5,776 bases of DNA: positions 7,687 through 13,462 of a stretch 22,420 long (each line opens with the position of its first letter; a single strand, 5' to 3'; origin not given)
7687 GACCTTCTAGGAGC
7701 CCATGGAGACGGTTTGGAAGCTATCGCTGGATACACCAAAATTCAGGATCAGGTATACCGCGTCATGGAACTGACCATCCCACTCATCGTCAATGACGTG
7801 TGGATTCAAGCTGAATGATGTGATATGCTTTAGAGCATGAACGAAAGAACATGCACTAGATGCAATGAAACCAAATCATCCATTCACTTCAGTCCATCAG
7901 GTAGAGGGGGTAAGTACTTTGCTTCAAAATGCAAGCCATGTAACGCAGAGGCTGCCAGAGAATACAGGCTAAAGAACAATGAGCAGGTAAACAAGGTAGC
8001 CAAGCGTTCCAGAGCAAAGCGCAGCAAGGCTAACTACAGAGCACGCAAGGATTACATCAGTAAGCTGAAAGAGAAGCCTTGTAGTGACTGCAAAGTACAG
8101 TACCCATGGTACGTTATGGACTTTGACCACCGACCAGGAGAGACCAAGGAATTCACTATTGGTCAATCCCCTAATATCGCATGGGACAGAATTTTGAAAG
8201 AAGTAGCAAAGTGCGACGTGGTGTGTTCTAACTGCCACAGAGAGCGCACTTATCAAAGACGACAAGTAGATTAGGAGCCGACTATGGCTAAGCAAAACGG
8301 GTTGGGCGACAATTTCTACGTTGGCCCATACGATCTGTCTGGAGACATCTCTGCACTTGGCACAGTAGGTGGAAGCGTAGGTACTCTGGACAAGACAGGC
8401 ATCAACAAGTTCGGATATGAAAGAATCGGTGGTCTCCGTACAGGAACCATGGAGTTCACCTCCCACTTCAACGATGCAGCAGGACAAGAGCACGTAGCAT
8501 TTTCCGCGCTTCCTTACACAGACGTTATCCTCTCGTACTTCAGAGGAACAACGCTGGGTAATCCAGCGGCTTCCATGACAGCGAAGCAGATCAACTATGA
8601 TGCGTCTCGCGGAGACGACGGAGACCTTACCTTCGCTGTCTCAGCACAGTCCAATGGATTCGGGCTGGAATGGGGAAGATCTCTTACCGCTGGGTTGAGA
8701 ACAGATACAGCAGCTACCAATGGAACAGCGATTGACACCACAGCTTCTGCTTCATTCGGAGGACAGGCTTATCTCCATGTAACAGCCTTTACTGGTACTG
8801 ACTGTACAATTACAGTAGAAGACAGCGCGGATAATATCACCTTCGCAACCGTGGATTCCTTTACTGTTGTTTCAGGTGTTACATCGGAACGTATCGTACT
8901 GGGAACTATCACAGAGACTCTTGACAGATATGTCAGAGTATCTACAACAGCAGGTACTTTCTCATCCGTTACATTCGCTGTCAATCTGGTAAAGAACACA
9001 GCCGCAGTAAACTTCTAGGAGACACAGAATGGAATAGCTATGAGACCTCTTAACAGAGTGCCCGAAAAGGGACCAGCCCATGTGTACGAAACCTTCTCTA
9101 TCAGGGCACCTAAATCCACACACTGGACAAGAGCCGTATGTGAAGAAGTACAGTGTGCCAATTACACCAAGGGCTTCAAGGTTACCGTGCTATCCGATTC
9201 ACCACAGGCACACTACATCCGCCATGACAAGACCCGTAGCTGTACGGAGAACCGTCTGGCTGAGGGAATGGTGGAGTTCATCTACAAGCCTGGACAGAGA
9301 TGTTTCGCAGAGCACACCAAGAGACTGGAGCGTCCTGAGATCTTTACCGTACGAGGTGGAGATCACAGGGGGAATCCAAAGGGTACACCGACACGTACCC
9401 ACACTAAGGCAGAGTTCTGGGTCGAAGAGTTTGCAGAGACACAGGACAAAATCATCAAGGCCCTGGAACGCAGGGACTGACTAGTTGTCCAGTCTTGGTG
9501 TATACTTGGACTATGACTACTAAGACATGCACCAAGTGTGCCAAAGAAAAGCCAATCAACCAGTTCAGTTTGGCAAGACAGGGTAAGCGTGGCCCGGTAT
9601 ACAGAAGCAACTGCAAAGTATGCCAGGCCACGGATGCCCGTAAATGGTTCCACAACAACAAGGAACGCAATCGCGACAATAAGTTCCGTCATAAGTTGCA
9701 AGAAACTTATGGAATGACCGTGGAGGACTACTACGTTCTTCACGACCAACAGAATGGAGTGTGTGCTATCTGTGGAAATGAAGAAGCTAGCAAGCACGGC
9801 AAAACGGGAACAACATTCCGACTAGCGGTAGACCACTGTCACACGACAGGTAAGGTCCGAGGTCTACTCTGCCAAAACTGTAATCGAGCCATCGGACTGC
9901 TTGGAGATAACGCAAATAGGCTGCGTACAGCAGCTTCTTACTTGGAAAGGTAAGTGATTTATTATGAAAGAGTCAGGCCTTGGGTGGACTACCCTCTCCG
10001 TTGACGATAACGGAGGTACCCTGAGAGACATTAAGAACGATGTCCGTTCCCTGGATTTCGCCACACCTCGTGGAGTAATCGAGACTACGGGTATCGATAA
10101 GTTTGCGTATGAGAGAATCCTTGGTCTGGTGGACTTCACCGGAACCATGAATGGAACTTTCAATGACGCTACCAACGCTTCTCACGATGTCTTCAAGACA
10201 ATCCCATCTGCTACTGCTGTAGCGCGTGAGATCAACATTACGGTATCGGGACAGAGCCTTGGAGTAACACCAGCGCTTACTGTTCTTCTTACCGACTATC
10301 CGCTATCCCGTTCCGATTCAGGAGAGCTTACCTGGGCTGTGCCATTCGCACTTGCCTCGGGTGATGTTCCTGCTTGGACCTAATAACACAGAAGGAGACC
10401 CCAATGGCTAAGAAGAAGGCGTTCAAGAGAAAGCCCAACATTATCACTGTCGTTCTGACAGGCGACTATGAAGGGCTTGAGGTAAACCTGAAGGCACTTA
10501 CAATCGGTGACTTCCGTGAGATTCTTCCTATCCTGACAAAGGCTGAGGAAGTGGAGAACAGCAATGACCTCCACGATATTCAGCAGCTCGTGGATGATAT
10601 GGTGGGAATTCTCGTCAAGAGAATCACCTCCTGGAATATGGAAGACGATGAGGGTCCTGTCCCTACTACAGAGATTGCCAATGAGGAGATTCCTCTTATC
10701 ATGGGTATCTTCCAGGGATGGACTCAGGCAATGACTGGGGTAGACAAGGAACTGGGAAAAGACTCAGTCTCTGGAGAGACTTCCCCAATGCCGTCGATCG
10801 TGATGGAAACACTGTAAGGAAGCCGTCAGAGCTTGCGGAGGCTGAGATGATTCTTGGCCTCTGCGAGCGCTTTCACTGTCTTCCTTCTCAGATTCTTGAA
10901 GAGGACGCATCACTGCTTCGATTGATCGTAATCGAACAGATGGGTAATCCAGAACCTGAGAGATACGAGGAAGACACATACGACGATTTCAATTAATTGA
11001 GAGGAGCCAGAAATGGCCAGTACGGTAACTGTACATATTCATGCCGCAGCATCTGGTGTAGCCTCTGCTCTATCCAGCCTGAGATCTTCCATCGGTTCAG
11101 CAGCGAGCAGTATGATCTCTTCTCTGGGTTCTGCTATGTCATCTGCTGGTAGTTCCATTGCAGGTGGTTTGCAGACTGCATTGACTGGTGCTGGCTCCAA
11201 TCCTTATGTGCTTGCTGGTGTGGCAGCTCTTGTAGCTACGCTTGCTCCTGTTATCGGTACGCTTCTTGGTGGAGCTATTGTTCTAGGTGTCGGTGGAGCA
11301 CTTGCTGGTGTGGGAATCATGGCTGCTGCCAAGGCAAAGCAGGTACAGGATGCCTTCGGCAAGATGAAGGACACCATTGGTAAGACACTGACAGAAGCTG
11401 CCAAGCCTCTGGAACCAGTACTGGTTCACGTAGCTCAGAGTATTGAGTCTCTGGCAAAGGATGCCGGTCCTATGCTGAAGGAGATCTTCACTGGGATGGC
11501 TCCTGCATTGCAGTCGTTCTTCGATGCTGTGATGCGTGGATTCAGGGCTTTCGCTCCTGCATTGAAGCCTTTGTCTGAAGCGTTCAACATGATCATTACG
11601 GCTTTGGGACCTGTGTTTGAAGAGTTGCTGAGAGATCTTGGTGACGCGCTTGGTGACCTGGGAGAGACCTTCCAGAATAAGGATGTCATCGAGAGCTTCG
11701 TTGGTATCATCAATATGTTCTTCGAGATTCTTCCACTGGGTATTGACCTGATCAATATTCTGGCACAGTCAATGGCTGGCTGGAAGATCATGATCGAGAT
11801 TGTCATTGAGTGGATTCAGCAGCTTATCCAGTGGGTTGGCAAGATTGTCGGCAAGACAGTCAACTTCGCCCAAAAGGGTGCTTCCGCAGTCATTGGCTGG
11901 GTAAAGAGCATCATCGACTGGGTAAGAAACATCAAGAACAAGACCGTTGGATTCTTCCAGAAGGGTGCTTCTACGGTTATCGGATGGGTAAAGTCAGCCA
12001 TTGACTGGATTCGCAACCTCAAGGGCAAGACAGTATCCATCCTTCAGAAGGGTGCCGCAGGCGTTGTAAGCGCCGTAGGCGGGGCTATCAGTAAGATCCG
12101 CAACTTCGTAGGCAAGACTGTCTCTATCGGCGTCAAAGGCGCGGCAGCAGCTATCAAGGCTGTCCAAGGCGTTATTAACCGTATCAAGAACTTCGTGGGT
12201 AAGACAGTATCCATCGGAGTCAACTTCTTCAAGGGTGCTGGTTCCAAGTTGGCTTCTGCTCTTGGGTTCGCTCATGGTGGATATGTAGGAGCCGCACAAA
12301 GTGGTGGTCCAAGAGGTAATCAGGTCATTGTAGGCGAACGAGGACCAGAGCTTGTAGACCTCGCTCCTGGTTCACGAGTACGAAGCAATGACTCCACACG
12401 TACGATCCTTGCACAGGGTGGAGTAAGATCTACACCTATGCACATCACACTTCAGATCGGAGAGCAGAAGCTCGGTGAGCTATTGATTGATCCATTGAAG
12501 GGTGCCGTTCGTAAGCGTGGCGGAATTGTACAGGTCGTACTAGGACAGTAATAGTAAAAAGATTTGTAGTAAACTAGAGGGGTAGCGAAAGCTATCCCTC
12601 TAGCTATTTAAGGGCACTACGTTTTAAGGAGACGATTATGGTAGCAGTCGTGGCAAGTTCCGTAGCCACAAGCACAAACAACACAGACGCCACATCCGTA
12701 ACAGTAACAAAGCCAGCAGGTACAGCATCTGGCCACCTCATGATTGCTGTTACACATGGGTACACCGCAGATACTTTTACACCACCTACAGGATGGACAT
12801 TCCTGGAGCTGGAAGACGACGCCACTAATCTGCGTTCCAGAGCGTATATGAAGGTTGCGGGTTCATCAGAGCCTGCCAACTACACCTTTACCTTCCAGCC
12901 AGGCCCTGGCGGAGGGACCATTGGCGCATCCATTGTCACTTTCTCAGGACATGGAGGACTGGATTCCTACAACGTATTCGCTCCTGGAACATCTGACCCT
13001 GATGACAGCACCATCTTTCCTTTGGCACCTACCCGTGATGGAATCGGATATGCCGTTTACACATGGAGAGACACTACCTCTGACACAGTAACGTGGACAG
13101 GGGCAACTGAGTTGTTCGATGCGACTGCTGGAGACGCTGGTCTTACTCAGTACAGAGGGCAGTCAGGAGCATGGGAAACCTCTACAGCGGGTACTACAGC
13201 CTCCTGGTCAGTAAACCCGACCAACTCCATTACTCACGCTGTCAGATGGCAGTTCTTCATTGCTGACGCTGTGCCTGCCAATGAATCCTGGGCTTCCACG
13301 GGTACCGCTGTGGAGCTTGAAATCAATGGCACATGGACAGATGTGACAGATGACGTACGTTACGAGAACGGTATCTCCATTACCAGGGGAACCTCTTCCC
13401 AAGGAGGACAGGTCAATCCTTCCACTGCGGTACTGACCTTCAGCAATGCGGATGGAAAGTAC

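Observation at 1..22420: Complete 22.3-kb tailed-phage genome with no recognisable endolysin, integrase or replisome enzyme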

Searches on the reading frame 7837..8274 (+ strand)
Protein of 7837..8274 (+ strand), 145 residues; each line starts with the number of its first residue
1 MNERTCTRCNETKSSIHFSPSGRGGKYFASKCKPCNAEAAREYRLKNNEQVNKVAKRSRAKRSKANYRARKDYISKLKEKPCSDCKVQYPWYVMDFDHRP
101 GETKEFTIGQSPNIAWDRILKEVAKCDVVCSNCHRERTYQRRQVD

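Call 6: search_protein_families(library=phrogs, max_evalue=0.01, proteins=[window:7837-8274:+])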
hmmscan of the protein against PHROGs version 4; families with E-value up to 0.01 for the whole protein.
window:7837-8274:+ (145 aa): 10 families
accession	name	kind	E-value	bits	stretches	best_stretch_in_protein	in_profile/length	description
phrog_2255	-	DNA, RNA and nucleotide metabolism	1.3e-33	117.3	1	2-143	52-174/211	HNH endonuclease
phrog_3106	-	DNA, RNA and nucleotide metabolism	1.4e-26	94.7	1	20-142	107-225/252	HNH endonuclease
phrog_4234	-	DNA, RNA and nucleotide metabolism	1.3e-08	35.6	1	59-143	9-88/130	HNH endonuclease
phrog_35854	-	DNA, RNA and nucleotide metabolism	1.7e-06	29.2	1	82-136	9-65/145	HNH endonuclease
phrog_2340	-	DNA, RNA and nucleotide metabolism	2.7e-06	28.6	1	1-79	6-86/171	endonuclease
phrog_2633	-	DNA, RNA and nucleotide metabolism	5.5e-05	24.4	1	2-107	12-104/142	endonuclease VII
phrog_5558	-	moron, auxiliary metabolic gene and host takeover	0.0001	23.6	1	2-61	64-124/130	Lar-like restriction alleviation protein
phrog_1035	-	DNA, RNA and nucleotide metabolism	0.00049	21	1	3-88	63-168/271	endonuclease VII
phrog_1985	-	DNA, RNA and nucleotide metabolism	0.00088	20.3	1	56-143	44-128/184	HNH endonuclease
phrog_30726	-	unknown function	0.0044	17.8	1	51-136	20-109/159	-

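Call 16: search_protein_families(library=pfam, max_evalue=0.01, proteins=[window:7837-8274:+])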
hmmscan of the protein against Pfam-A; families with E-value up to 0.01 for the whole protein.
window:7837-8274:+ (145 aa): 0 families

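Call 58: search_dna_similar(query=window:7837-8274:+, collection=phages, mode=protein, max_rows=12, max_evalue=0.001)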
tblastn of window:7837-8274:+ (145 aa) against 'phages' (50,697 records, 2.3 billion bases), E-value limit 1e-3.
Records with a match: 283; places in all: 318; records where one place covers at least 80% of the query: 70.
Best place of each record, by identity: <60% 283.
By first word of the organism name: Streptomyces 51; Mycobacterium 35; Escherichia 27; Klebsiella 27; Gordonia 12; Synechococcus 11; Bacillus 10; Cyanophage 10; Pseudomonas 9; Salmonella 9; and 29 more.
By host as written in the record: Streptomyces griseus ATCC 10137 25; Mycobacterium smegmatis mc2 155 24; - 24; Gordonia terrae 3612 12; Synechococcus 10; Streptomyces lividans JI 1326 9; Klebsiella pneumoniae 9; Mycobacterium smegmatis mc#155 8; and 88 more.
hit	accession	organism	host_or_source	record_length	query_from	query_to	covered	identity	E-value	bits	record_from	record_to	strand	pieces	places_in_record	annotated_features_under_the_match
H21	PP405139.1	Streptomyces phage Cursive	Streptomyces lividans JI 1326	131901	4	141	95%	39.0%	5e-17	82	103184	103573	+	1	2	198: HNH endonuclease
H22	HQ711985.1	Pseudomonas phage PMG1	Pseudomonas aeruginosa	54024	3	143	97%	36.8%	2e-18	86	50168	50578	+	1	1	hypothetical protein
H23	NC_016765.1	Pseudomonas phage PMG1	Pseudomonas aeruginosa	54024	3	143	97%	36.8%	2e-18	86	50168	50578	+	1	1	HNH endonuclease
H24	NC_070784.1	Streptomyces phage TunaTartare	Streptomyces mirabilis NRRL B-2400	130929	29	143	79%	44.8%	7e-20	90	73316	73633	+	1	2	106: HNH endonuclease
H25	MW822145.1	Streptomyces phage TunaTartare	Streptomyces mirabilis NRRL B-2400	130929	29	143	79%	44.8%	7e-20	90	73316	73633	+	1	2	106: HNH endonuclease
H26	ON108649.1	Mycobacterium phage Labelle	Mycobacterium smegmatis mc#155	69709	4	140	94%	35.0%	5e-10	62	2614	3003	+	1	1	5: HNH endonuclease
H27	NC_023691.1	Mycobacterium phage Patience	Mycobacterium smegmatis mc2 155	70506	4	140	94%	35.0%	5e-10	62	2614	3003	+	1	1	5: HNH endonuclease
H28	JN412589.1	Mycobacterium phage Patience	Mycobacterium smegmatis mc2 155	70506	4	140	94%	35.0%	5e-10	62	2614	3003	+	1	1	5: hypothetical protein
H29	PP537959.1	Streptomyces phage Leo04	Streptomyces lividans JI 1326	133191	4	141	95%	34.0%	2e-6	51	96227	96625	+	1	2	177: HNH endonuclease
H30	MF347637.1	Streptomyces phage Paradiddles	Streptomyces griseus ATCC 10137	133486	4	141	95%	34.0%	2e-6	51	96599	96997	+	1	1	HNH endonuclease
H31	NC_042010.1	Streptomyces phage Paradiddles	Streptomyces griseus ATCC 10137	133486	4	141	95%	34.0%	2e-6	51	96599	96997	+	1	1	HNH endonuclease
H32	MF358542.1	Streptomyces phage Sushi23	Streptomyces griseus ATCC 10137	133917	4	141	95%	33.6%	4e-7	53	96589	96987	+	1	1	HNH endonuclease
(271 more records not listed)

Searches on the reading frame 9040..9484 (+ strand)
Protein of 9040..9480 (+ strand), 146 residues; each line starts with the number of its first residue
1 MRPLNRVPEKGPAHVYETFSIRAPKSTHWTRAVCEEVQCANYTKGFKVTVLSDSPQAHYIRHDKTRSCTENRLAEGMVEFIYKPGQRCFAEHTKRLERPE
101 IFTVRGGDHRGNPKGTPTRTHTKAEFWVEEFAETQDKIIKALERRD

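Call 6: search_protein_families(library=phrogs, max_evalue=0.01, proteins=[window:9040-9480:+])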
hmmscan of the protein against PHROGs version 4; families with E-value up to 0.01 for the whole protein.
window:9040-9480:+ (146 aa): 0 families

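Call 8: search_protein_families(library=pfam, max_evalue=0.01, proteins=[window:9040-9480:+])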
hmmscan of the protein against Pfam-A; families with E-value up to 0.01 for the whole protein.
window:9040-9480:+ (146 aa): 0 families

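Call 39: search_protein_families(library=ncbifam, max_evalue=0.01, proteins=[window:9040-9480:+])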
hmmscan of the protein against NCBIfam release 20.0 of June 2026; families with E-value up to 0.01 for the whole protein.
window:9040-9480:+ (146 aa): 0 families

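Call 57: search_protein_families(library=pfam, max_evalue=0.01, proteins=[window:9080-9484:+])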
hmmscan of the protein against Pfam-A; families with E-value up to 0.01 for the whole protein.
window:9080-9484:+ (134 aa): 0 families

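Call 65: search_solved_structures(query=A2, max_evalue=10)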
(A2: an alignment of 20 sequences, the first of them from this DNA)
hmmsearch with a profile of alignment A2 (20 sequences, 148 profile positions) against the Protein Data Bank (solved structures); distinct sequences matched with E-value up to 10: 0.

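Call 76: find_homologous_proteins(query=window:9040-9480:+, max_evalue=0.001)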
Query window:9040-9480:+ (146 aa): 74 proteins with E <= 0.001 among 79 candidates.
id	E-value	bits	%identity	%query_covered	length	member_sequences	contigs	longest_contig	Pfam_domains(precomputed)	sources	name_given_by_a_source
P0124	2.7e-84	298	87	100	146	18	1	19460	-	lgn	-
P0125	7.8e-60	219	69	100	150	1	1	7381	-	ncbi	-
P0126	1.6e-55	205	64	100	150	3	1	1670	-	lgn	-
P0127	1.1e-54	202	64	100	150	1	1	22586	-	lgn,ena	-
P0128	1.6e-53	198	65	100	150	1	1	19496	-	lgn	-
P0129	1.1e-51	192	61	100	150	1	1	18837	-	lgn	-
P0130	3.1e-51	191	61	99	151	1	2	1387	-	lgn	-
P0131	4.1e-51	191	61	100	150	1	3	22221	-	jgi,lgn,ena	-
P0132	7.0e-51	190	61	98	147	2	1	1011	-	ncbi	-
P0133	3.9e-50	187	60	99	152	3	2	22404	-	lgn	-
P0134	2.5e-48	182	58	99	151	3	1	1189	-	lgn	-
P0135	1.6e-44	169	55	99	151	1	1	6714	-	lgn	-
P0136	2.2e-43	166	58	99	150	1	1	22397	-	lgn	-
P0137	1.8e-40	156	51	99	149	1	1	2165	-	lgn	-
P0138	2.3e-40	156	50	98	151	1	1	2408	-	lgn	-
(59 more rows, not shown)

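Call 83: predict_structure(alignment_id=A4)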
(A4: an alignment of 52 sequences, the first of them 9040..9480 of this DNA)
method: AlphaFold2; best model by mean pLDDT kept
length: 146 residues; sequences in the alignment: 52
mean_pLDDT: 90.1   pTM: 0.56
mean pLDDT of the five models: 90.1, 87.0, 86.6, 86.1, 84.7
residues with pLDDT >= 90: 97; 70-90: 45; 50-70: 4; < 50: 0
segments of 3 or more residues with pLDDT < 50: none
pLDDT, mean of each block of 10 residues (from residue 1): 76 90 87 94 95 93 92 92 94 89 91 90 92 93 78
secondary structure, 60 per line:
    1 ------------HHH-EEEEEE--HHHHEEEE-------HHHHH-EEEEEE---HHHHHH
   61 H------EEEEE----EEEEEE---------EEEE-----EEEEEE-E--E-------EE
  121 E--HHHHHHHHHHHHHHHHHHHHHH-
elements in order: E17-22 H25-28 E29-32 H40-44 E46-51 H55-61 E68-72 E77-82 E92-95 E101-106 E119-121 H124-145

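Call 85: fold_search(model_id=the predicted structure, library=pdb)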
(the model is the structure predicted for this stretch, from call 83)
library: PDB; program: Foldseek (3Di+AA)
matches with E <= 10: 621; with E <= 0.001: 0
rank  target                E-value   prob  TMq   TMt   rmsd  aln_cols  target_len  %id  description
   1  6ql5_A                1.1e-01  0.54  0.24  0.03   9.2        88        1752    8  Structure of fatty acid synthase complex with bound gamma subunit from Saccharomyces cerevisiae at 2.8 angstrom (released 2020-03-18)
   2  6ql7_A                1.1e-01  0.51  0.23  0.03   9.3        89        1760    8  Structure of fatty acid synthase complex with bound gamma subunit from Saccharomyces cerevisiae at 4.6 angstrom (released 2020-03-18)
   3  7bc4_A                1.8e-01  0.57  0.25  0.03   7.7        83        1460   10  Cryo-EM structure of fatty acid synthase (FAS) from Pichia pastoris (released 2021-05-19)
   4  9p4v_1                2.6e-01  0.38  0.24  0.04   9.2        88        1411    8  Atomic model of wild type S. cerevisiae Fatty Acid Synthase (FAS) in complex with Palmitoyl-CoA (in vitro binding) (released 2025-08-27)
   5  6ql6_A                2.9e-01  0.33  0.24  0.03   9.0        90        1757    8  Structure of Fatty acid synthase complex from Saccharomyces cerevisiae at 2.9 Angstrom (released 2020-03-18)
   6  2jh2_C                3.1e-01  0.12  0.16  0.18  21.1       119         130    9  X-ray crystal structure of a cohesin-like module from Clostridium perfringens (released 2007-11-06)
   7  9d4a_B                3.3e-01  0.23  0.21  0.03  12.1        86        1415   12  Atomic model of Ketoacyl Reductase domain and 4 helical bundle of S. cerevisiae Fatty Acid Synthase (FAS) in complex w (released 2025-08-20)
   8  2dj4_MODEL_1_A        3.5e-01  0.07  0.14  0.18  20.5       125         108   12  Solution structure of the 13th filamin domain from human Filamin-B (released 2006-10-01)
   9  6u5v_A                3.7e-01  0.77  0.28  0.03   4.0        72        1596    8  Electron cryomicroscopy Structure of C. albicans FAS in the Apo state (released 2019-10-16)
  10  4v58_D                3.9e-01  0.25  0.27  0.04   9.6       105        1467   10  Crystal structure of fatty acid synthase from thermomyces lanuginosus at 3.1 angstrom resolution. (released 2014-07-09)
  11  4v58_F                3.9e-01  0.23  0.27  0.04   9.6       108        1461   10  Crystal structure of fatty acid synthase from thermomyces lanuginosus at 3.1 angstrom resolution. (released 2014-07-09)
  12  4v58_C                3.9e-01  0.23  0.27  0.04   9.5       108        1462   10  Crystal structure of fatty acid synthase from thermomyces lanuginosus at 3.1 angstrom resolution. (released 2014-07-09)
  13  6u5w_A                4.2e-01  0.47  0.26  0.04   7.8        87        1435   10  Electron cryomicroscopy structure of C. albicans FAS in the KS-stalled state (released 2019-10-16)
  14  6ql9_B                4.2e-01  0.30  0.24  0.03   9.2        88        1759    8  Structure of Fatty acid synthase complex from Saccharomyces cerevisiae at 2.9 Angstrom (released 2020-03-18)
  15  6ql9_D                4.2e-01  0.30  0.24  0.03   9.2        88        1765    8  Structure of Fatty acid synthase complex from Saccharomyces cerevisiae at 2.9 Angstrom (released 2020-03-18)
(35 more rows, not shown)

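Call 106: fold_search(model_id=the predicted structure, library=viral)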
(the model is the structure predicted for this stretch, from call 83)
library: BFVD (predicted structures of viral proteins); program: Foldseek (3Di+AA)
matches with E <= 10: 831; with E <= 0.001: 1
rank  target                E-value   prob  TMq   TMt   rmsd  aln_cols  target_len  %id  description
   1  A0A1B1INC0            7.6e-08  1.00  0.63  0.76   3.5       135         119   22  (no name in the UniProt tables at hand)
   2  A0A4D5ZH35            4.2e-02  0.14  0.13  0.17  24.0       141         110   13  Uncharacterized protein [Burkholderia phage BcepSaruman]
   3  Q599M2                1.1e-01  0.06  0.09  0.05  20.6       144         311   10  R138 protein (Fragment) [Murid betaherpesvirus 2]
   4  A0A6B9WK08            1.6e-01  0.66  0.22  0.42   9.4       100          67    8  Uncharacterized protein [Escherichia phage muut]
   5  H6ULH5                1.7e-01  0.04  0.11  0.12  21.1       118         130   10  Glycoprotein Gc (Fragment) [Orthohantavirus puumalaense]
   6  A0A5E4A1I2            2.2e-01  0.06  0.12  0.15  22.3       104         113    6  (no name in the UniProt tables at hand)
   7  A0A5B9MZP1            2.3e-01  0.08  0.14  0.04  19.8       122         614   11  (no name in the UniProt tables at hand)
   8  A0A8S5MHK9            2.4e-01  0.21  0.18  0.30  15.8       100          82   19  Uncharacterized protein [Podoviridae sp. ct1h53]
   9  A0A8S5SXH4            3.1e-01  0.08  0.14  0.03  19.9        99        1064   12  Uncharacterized protein [virus sp. ctoC338]
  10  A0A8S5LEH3            3.9e-01  0.57  0.29  0.11   8.3       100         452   12  Uncharacterized protein [Myoviridae sp. ctBDS4]
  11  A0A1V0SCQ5            3.9e-01  0.15  0.17  0.18  18.7       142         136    5  ACT domain protein [Indivirus ILV1]
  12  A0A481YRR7            4.4e-01  0.14  0.19  0.07  18.5       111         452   11  Uncharacterized protein [Marseillevirus LCMAC101]
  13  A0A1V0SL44            4.4e-01  0.04  0.12  0.04  21.2       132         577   13  Collagen triple helix repeat motif-containing protein [Klosneuvirus KNV1]
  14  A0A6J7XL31            4.6e-01  0.13  0.19  0.21  15.0       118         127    6  Uncharacterized protein [uncultured Caudovirales phage]
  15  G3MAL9                4.9e-01  0.23  0.23  0.30  22.2       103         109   14  Gp478 [Bacillus phage G]
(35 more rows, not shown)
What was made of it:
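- The 146-aa protein has an orphan fold (calls 83, 85, 106).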

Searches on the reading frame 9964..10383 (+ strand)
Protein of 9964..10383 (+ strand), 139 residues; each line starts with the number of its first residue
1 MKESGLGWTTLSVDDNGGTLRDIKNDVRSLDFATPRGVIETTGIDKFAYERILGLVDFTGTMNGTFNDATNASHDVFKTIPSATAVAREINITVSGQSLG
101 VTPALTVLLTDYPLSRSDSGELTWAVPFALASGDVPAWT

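Call 6: search_protein_families(library=phrogs, max_evalue=0.01, proteins=[window:9964-10383:+])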
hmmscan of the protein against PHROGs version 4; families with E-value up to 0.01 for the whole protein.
window:9964-10383:+ (139 aa): 1 family
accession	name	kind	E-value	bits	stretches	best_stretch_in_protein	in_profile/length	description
phrog_10528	-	tail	1.6e-06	29.1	1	9-76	10-77/142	major tail protein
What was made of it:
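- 9964..10383 (+): Major tail protein. phrog_10528 (call 6).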

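Call 16: search_protein_families(library=pfam, max_evalue=0.01, proteins=[window:9964-10383:+])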
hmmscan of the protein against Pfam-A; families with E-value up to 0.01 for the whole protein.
window:9964-10383:+ (139 aa): 0 families

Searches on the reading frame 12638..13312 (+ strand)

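Call 101: search_protein_families(library=pfam, max_evalue=5, proteins=[window:12638-13312:+])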
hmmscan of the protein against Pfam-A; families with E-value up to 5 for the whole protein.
window:12638-13312:+ (225 aa): 1 family
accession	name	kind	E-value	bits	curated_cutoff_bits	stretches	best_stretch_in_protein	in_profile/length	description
PF24612.2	Ig_TgrO1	-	0.11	13.2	27.9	1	76-98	49-71/81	TgrO1-like, immunoglobulin-like domain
